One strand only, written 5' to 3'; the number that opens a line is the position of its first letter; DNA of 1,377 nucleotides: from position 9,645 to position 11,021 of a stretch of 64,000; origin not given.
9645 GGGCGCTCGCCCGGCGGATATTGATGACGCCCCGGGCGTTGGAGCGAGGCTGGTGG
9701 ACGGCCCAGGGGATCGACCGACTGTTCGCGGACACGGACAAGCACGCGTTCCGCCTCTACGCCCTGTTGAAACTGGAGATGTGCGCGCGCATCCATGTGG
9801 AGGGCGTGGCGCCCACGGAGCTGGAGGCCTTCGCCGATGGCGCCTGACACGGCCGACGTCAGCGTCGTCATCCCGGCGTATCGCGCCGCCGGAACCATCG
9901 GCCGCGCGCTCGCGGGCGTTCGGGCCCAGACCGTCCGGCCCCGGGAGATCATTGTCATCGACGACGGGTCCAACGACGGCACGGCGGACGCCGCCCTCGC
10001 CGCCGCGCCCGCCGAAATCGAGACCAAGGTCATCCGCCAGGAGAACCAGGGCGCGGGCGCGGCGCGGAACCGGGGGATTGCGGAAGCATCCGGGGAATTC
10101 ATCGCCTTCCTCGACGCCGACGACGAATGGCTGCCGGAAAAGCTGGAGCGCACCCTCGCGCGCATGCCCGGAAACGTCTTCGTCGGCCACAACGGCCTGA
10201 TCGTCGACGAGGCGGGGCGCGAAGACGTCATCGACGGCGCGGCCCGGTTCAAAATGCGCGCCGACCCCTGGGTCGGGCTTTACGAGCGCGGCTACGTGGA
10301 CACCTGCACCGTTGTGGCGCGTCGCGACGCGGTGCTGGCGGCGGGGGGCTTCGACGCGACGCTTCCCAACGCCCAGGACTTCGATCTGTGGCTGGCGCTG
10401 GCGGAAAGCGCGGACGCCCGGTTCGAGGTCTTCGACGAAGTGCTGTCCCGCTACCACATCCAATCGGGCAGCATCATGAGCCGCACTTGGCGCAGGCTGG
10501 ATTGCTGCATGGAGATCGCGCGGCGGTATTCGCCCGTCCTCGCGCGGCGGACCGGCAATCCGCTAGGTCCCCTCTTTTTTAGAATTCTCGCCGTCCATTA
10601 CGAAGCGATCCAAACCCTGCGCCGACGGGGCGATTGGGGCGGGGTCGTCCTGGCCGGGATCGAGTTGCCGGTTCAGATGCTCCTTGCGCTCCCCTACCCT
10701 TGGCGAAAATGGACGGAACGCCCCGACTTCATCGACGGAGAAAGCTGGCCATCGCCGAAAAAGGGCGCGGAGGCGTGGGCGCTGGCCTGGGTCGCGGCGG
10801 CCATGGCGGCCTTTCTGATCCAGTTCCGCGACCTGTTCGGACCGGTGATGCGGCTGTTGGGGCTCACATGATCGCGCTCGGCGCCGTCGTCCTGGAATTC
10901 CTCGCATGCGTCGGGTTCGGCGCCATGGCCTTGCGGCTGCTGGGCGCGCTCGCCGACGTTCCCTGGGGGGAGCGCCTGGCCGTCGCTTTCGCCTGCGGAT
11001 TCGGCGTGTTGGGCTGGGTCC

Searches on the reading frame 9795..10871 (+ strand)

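Call 87: search_protein_families(library=pfam, max_evalue=0.00001, proteins=[window:9795-10871:+])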
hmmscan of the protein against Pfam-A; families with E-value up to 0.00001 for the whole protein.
window:9795-10871:+ (358 aa): 3 families
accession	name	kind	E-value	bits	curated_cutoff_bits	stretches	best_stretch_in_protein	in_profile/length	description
PF00535.33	Glycos_transf_2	-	9.7e-32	110.6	23.3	1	23-126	1-105/168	Glycosyl transferase family 2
PF10111.15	Glyco_tranf_2_2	-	9e-14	52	27.3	1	23-121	1-103/276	Glycosyltransferase like family 2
PF13641.12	Glyco_tranf_2_3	-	5.8e-12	46.5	27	1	21-203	2-195/230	Glycosyltransferase like family 2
